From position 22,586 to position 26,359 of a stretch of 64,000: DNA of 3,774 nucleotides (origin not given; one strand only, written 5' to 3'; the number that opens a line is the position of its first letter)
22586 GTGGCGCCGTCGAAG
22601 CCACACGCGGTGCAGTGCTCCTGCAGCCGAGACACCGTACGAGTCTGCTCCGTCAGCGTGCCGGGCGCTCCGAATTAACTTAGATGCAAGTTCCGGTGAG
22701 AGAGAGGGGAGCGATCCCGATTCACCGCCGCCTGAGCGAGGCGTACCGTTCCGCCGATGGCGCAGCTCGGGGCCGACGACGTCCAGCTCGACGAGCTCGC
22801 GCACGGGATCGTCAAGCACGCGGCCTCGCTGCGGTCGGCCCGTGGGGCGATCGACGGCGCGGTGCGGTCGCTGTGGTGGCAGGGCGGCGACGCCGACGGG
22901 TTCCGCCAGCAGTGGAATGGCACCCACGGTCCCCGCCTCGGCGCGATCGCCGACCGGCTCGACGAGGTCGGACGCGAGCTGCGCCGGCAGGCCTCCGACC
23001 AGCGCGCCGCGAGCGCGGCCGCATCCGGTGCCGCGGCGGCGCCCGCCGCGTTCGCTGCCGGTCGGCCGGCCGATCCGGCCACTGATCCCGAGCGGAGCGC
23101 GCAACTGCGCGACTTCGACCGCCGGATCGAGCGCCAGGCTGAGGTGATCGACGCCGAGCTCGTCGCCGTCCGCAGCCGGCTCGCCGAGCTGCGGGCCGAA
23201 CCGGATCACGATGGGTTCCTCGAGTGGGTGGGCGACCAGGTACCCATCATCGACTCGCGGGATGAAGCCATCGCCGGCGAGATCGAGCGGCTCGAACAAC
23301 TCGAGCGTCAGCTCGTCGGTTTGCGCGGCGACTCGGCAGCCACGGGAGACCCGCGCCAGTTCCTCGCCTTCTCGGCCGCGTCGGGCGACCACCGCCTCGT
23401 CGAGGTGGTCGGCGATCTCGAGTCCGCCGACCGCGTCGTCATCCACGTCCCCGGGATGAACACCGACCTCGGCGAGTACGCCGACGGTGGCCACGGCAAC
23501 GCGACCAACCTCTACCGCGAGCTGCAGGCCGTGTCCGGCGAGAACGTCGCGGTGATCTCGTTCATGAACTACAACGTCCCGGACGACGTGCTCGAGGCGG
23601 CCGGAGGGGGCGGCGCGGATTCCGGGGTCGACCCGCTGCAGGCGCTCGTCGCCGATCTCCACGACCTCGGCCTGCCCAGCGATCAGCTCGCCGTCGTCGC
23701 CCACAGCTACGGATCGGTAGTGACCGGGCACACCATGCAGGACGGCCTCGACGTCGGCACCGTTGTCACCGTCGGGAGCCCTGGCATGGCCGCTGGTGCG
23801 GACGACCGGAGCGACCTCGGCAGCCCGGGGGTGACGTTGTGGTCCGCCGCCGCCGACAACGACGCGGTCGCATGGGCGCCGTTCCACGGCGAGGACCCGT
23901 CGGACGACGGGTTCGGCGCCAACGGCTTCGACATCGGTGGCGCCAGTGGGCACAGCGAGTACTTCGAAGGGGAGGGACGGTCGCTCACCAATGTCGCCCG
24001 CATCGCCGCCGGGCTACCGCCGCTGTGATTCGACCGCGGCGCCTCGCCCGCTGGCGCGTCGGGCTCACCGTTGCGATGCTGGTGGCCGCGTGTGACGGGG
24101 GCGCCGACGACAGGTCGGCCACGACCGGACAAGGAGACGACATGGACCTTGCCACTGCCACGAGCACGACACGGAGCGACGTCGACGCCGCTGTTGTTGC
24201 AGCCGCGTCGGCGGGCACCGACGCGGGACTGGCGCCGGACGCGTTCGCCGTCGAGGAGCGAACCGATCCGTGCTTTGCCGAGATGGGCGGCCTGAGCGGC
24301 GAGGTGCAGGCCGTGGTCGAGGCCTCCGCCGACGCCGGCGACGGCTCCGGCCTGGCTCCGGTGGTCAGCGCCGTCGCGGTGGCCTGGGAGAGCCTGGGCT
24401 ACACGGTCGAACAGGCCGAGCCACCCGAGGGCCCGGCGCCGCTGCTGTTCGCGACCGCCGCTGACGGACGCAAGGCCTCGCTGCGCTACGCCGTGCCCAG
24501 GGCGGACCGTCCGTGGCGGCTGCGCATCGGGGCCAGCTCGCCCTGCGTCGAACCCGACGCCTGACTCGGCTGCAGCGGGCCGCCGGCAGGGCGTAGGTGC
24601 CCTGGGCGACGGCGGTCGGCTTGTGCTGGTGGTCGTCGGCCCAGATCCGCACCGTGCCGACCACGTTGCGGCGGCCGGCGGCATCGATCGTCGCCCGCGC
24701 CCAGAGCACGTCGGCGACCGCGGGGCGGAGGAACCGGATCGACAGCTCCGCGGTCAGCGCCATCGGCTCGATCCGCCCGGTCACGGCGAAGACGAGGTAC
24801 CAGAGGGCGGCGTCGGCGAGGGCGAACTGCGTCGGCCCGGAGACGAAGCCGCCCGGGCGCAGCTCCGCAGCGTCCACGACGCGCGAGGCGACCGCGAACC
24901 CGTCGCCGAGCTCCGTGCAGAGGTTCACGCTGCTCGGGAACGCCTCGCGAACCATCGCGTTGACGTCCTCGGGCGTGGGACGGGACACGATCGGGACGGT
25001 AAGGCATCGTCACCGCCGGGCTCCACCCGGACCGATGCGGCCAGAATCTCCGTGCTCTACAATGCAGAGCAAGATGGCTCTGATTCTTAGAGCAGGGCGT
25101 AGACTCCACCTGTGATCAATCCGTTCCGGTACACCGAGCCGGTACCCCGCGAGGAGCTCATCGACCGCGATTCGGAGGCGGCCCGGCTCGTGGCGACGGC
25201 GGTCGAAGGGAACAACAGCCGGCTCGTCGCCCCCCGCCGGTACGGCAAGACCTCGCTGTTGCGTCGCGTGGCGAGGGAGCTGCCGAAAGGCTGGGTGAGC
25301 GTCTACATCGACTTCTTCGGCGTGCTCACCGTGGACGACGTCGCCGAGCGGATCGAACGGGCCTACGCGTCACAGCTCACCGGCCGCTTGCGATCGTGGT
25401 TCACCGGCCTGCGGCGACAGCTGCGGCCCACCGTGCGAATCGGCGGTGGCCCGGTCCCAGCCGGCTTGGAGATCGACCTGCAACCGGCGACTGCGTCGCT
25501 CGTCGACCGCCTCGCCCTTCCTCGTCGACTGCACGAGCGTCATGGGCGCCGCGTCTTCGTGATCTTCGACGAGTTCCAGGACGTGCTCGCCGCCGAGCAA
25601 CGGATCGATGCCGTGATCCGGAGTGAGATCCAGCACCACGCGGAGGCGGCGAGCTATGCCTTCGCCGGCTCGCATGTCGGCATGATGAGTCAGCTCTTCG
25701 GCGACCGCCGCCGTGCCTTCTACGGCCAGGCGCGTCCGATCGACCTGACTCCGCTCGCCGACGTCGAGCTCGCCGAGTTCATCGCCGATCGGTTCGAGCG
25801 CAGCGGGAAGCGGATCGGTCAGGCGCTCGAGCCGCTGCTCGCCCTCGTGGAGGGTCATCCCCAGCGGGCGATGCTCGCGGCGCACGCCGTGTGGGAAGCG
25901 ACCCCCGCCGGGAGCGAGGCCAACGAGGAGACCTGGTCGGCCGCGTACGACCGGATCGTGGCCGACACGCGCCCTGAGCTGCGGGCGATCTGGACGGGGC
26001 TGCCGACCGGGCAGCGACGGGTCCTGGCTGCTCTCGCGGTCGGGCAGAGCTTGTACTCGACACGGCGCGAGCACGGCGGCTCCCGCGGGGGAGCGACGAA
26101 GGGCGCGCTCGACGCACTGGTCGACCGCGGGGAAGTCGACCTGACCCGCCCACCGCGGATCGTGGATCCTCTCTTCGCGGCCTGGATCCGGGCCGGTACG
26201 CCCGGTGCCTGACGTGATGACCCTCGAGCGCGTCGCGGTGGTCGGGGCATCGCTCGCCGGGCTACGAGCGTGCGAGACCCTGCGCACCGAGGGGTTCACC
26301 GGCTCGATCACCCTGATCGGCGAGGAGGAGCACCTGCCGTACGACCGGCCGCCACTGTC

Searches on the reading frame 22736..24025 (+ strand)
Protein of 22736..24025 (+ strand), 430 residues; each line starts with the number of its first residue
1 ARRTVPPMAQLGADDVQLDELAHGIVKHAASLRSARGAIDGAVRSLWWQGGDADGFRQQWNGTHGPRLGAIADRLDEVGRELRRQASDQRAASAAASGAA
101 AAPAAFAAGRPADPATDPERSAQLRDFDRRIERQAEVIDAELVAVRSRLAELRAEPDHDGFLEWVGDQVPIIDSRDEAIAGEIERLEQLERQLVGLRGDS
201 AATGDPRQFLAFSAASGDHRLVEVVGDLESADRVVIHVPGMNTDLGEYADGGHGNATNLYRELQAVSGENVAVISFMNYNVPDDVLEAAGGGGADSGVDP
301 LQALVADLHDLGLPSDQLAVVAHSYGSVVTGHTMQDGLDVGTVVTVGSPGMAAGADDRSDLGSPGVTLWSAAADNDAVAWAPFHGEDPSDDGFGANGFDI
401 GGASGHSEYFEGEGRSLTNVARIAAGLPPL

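Call 89: search_protein_families(library=pfam, proteins=[window:22736-24025:+], max_evalue=0.001)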
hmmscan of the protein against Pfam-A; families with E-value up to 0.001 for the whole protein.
window:22736-24025:+ (430 aa): 1 family
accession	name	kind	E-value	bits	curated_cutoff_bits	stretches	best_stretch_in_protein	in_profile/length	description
PF06259.18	Abhydrolase_8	-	1.4e-26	93.7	20.5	1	220-380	7-172/178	Alpha/beta hydrolase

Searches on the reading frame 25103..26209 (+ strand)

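Call 89: search_protein_families(library=pfam, proteins=[window:25103-26209:+], max_evalue=0.001)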
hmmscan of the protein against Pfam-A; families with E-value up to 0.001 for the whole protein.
window:25103-26209:+ (369 aa): 4 families
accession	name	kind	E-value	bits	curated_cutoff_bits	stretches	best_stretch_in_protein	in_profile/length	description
PF13173.12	AAA_14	-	3.3e-05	24.3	27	0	139-218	50-123/129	AAA domain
PF13401.12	AAA_22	-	0.00016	22.4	27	1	41-163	10-97/130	AAA domain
PF01637.24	ATPase_2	-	0.0002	21.7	33.2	1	20-254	2-220/225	ATPase domain predominantly from Archaea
PF14516.12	AAA_35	-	0.00046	19.5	27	0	33-71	28-67/331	AAA-like domain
